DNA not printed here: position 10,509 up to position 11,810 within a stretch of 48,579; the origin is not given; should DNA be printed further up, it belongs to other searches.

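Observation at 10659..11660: Transcarbamylase with non-canonical carbamoyl-phosphate and second-substrate motifs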

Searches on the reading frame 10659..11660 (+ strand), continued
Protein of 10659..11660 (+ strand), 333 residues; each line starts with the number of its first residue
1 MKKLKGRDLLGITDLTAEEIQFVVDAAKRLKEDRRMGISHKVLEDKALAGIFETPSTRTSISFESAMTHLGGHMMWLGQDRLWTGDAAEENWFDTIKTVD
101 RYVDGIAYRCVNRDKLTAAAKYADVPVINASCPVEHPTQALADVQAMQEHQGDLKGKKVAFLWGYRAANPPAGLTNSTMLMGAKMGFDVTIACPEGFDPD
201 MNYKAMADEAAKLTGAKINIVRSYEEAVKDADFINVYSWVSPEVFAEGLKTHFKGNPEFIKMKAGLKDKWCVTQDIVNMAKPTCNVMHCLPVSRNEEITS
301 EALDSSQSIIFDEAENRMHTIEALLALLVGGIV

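Call 20: find_related_loci(query=window:10659-11660:+, collection=genome_contigs, flank=10000)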
Query window:10659-11660:+ (333 aa) in genome_contigs; peptide patterns used: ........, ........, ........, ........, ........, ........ (x = any residue, [..] = any of these).
600 stretches matched a pattern (row limit reached: there are more); 597 encode a relative of the query (tblastn E <= 1e-3); the best 80 are kept; 80 distinct loci.
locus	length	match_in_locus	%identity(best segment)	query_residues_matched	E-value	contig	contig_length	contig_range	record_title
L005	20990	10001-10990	63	1-330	4e-140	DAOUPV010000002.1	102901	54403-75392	MAG TPA_asm: Clostridia bacterium isolate CSMAG_109 CSMAG_109_k141_3546047_length_102901_cov_37.0200, whole genome shotg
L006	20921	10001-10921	37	1-326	1e-62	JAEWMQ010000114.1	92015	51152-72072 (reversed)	MAG: Bacillota bacterium isolate OH_PDB_141 k127_970600, whole genome shotgun sequence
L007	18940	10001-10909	39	7-330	1e-60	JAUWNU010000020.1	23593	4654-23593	MAG: Methanomassiliicoccales archaeon isolate CSMAG_2432 CSMAG_2432_k141_318126_length_23593_cov_12.3466, whole genome s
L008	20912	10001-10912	35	7-330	4e-59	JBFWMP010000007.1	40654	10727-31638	MAG: Clostridia bacterium isolate CA_2019_NHSR_92 NODE_2308_length_40654_cov_7.589286_NHSR, whole genome shotgun sequenc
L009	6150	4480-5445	38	4-326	3e-58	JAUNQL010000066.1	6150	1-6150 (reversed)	MAG: Clostridia bacterium isolate S38M_St_5 NODE_4100_length_6150_cov_4.066448, whole genome shotgun sequence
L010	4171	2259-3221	38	4-325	7e-58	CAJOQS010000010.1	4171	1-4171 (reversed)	uncultured Lachnospiraceae bacterium isolate Rumen_Coassembly_mag_535 genome assembly, contig: k87_683184, whole genome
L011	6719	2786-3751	35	4-326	3e-57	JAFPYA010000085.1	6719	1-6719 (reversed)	MAG: Clostridia bacterium isolate RGIG1578 Goat_Abomasum.Co__c657826, whole genome shotgun sequence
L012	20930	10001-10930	36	4-332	6e-57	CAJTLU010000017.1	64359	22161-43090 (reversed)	MAG TPA_asm: uncultured Lachnospiraceae bacterium isolate MGBC100288 genome assembly, contig: MGBC100288.17, whole genom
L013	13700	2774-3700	36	4-330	6e-57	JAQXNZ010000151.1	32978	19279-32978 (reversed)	MAG: Clostridia bacterium isolate SUG1366 k141_9794740, whole genome shotgun sequence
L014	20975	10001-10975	36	1-326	8e-56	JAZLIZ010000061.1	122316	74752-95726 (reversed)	MAG: Acutalibacteraceae bacterium isolate T1900044969_TA20190031.MAGScoT_cleanbin_000008 SGB_4024_k141_1975953, whole ge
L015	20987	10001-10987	35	4-333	7e-56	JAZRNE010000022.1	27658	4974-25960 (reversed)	MAG: Christensenellaceae bacterium isolate T1900045412_YK20190102.MAGScoT_cleanbin_000016 SGB_7017_k141_488507, whole ge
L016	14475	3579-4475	36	9-332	3e-56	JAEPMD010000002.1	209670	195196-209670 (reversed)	MAG: Rhizobiaceae bacterium isolate HCUG1432-10 NODE_2_length_209670_cov_5.964670, whole genome shotgun sequence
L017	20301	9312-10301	36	3-333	1e-55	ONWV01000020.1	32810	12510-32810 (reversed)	uncultured Spirochaetaceae bacterium isolate RUG703 genome assembly, contig: scaffold_2035, whole genome shotgun sequenc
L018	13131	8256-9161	36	7-330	2e-55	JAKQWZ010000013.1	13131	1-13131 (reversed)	MAG: Candidatus Omnitrophota bacterium isolate USST_metabat.37 k141_1738836, whole genome shotgun sequence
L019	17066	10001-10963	36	4-325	3e-55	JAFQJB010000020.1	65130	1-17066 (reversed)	MAG: Clostridia bacterium isolate RGIG1865 Goat_Cecum-6__c659255, whole genome shotgun sequence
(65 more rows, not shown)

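Call 21: find_encoding_contigs(protein=P0001, flank=10000, max_places=1)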
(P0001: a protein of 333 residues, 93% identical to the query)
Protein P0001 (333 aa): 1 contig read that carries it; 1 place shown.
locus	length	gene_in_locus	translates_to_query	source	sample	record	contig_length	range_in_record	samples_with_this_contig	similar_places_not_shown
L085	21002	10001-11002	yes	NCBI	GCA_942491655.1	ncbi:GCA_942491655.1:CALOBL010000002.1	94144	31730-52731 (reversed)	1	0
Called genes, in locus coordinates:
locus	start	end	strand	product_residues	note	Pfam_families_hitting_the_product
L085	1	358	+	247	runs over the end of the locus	PF00392:GntR, PF07729:FCD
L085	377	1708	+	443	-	PF02629:CoA_binding, PF13380:CoA_binding_2, PF13607:Succ_CoA_lig, PF19045:Ligase_CoA_2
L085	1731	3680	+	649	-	PF01855:POR_N, PF12838:Fer4_7 (faint), PF12837:Fer4_6 (faint), PF02775:TPP_enzyme_C, PF00037:Fer4 (faint), PF14697:Fer4_21 (weak)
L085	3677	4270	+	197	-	PF01558:POR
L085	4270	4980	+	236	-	PF13549:ATP-grasp_5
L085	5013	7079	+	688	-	PF05378:Hydant_A_N, PF01968:Hydantoinase_A, PF19278:Hydant_A_C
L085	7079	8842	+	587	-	PF02538:Hydantoinase_B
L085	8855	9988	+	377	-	PF01210:NAD_Gly3P_dh_N (weak), PF02558:ApbA (weak), PF03446:NAD_binding_2 (weak), PF02317:Octopine_DH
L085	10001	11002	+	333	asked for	PF02729:OTCace_N, PF00185:OTCace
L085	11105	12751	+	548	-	PF00496:SBP_bac_5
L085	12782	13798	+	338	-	PF19300:BPD_transp_1_N, PF00528:BPD_transp_1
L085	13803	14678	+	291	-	PF12911:OppC_N, PF00528:BPD_transp_1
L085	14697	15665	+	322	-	PF00005:ABC_tran, PF02463:SMC_N (weak), PF13304:AAA_21 (weak), PF08352:oligo_HPY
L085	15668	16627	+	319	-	PF02463:SMC_N (weak), PF00005:ABC_tran, PF13304:AAA_21 (faint), PF08352:oligo_HPY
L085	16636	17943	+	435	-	PF01546:Peptidase_M20, PF07687:M20_dimer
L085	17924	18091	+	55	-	-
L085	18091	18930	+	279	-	PF00941:FAD_binding_5, PF03450:CO_deh_flav_C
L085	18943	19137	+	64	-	PF00111:Fer2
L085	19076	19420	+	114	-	PF01799:Fer2_2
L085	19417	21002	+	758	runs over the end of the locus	PF01315:Ald_Xan_dh_C, PF02738:MoCoBD_1, PF20256:MoCoBD_2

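Call 22: find_encoding_contigs(protein=P0078, flank=10000, max_places=1)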
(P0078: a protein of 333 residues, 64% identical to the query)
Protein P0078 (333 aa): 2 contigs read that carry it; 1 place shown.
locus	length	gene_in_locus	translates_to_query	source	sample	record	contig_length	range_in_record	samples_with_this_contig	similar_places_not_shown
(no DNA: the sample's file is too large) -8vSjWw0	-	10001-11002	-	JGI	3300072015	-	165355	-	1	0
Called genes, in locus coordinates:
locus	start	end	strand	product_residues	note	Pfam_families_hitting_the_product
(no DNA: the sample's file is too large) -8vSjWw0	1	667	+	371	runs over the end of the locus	PF00392:GntR, PF00532:Peripla_BP_1 (weak), PF13377:Peripla_BP_3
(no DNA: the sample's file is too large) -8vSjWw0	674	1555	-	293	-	PF00294:PfkB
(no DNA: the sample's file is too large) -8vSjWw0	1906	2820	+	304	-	PF00586:AIRS, PF02769:AIRS_C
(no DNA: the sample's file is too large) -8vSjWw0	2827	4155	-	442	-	PF00202:Aminotran_3, PF00155:Aminotran_1_2 (weak)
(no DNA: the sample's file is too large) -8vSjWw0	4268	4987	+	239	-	PF00392:GntR, PF07729:FCD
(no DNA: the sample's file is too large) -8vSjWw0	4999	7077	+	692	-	PF05378:Hydant_A_N, PF01968:Hydantoinase_A, PF19278:Hydant_A_C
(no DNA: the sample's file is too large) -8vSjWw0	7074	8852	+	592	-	PF02538:Hydantoinase_B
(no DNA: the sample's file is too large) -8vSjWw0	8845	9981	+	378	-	PF01210:NAD_Gly3P_dh_N (weak), PF02317:Octopine_DH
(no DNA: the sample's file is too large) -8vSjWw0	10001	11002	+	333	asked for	PF02729:OTCace_N, PF00185:OTCace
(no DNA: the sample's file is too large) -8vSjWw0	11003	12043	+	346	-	PF07355:GRDB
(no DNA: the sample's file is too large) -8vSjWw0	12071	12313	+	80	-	-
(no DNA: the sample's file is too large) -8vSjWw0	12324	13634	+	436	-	PF09338:Gly_reductase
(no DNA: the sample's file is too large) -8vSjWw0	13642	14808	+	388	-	PF00890:FAD_binding_2, PF01266:DAO (weak), PF03486:HI0933_like (weak), PF07992:Pyr_redox_2, PF12831:FAD_oxidored, PF13450:NAD_binding_8 (weak), PF13738:Pyr_redox_3, PF00070:Pyr_redox, +2 more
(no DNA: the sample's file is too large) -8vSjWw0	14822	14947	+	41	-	PF04723:GRDA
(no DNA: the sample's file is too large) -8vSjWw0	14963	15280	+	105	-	PF04723:GRDA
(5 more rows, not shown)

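Call 23: find_encoding_contigs(protein=P0101, flank=10000, max_places=1)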
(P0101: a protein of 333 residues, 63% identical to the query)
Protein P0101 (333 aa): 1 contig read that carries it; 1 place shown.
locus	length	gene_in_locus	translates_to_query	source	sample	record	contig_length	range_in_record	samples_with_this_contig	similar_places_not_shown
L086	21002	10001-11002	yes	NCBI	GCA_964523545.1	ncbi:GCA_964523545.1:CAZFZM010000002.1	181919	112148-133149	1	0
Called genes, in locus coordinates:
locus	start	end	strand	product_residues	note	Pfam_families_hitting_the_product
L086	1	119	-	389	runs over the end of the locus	PF13477:Glyco_trans_4_2 (weak), PF13439:Glyco_transf_4, PF13579:Glyco_trans_4_4, PF00534:Glycos_transf_1, PF13692:Glyco_trans_1_4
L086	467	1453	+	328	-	PF24793:GINT1_N, PF04616:Glyco_hydro_43 (faint)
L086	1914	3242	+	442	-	PF00202:Aminotran_3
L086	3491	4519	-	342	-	PF02608:Bmp, PF13407:Peripla_BP_4 (weak)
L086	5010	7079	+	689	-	PF05378:Hydant_A_N, PF01968:Hydantoinase_A, PF19278:Hydant_A_C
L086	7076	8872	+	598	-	PF02538:Hydantoinase_B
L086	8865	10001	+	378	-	PF01210:NAD_Gly3P_dh_N (weak), PF02317:Octopine_DH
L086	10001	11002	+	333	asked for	PF02729:OTCace_N, PF00185:OTCace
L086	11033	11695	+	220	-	PF02607:B12-binding_2, PF02310:B12-binding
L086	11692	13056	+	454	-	PF05369:MtmB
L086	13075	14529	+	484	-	PF06253:MTTB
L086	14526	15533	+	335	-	PF02423:OCD_Mu_crystall, PF01488:Shikimate_DH (weak)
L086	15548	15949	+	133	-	PF14697:Fer4_21 (faint), PF13247:Fer4_11, PF13237:Fer4_10 (weak), PF13187:Fer4_9 (weak), PF25160:LdpA_Fe-S-bd, PF12797:Fer4_2 (weak), PF12837:Fer4_6, PF00037:Fer4, +2 more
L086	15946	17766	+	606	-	PF02730:AFOR_N, PF01314:AFOR_C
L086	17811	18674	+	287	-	PF00941:FAD_binding_5, PF03450:CO_deh_flav_C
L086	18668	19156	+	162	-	PF00111:Fer2, PF01799:Fer2_2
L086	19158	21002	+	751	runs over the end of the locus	PF01315:Ald_Xan_dh_C, PF02738:MoCoBD_1, PF20256:MoCoBD_2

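Call 36: predict_structure(alignment_id=A1)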
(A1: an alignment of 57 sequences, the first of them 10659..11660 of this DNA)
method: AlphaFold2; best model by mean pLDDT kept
length: 333 residues; sequences in the alignment: 57
mean_pLDDT: 91.7   pTM: 0.91
mean pLDDT of the five models: 91.7, 90.6, 88.8, 87.7, 87.3
residues with pLDDT >= 90: 249; 70-90: 73; 50-70: 10; < 50: 1
segments of 3 or more residues with pLDDT < 50: none
pLDDT, mean of each block of 10 residues (from residue 1): 86 96 97 93 95 84 95 87 62 89 94 89 95 88 97 97 92 94 98 95 97 98 98 96 82 87 94 97 92 90 94 90 96 70
secondary structure, 60 per line:
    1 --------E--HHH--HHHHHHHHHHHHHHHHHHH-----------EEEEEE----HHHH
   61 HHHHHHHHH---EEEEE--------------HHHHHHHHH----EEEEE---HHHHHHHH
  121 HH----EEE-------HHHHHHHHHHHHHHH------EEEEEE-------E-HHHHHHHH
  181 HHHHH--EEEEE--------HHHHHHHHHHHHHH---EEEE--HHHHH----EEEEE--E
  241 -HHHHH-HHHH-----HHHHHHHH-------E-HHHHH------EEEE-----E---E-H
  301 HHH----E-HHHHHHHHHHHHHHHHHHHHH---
elements in order: H17-35 E47-52 H57-69 E73-77 H92-100 E105-109 H113-122 E127-129 H137-151 E158-163 H173-185 E188-192 H201-214 E218-221 H224-228 E233-237 H242-246 H248-251 H257-264 H274-278 E285-288 H300-303 H310-330
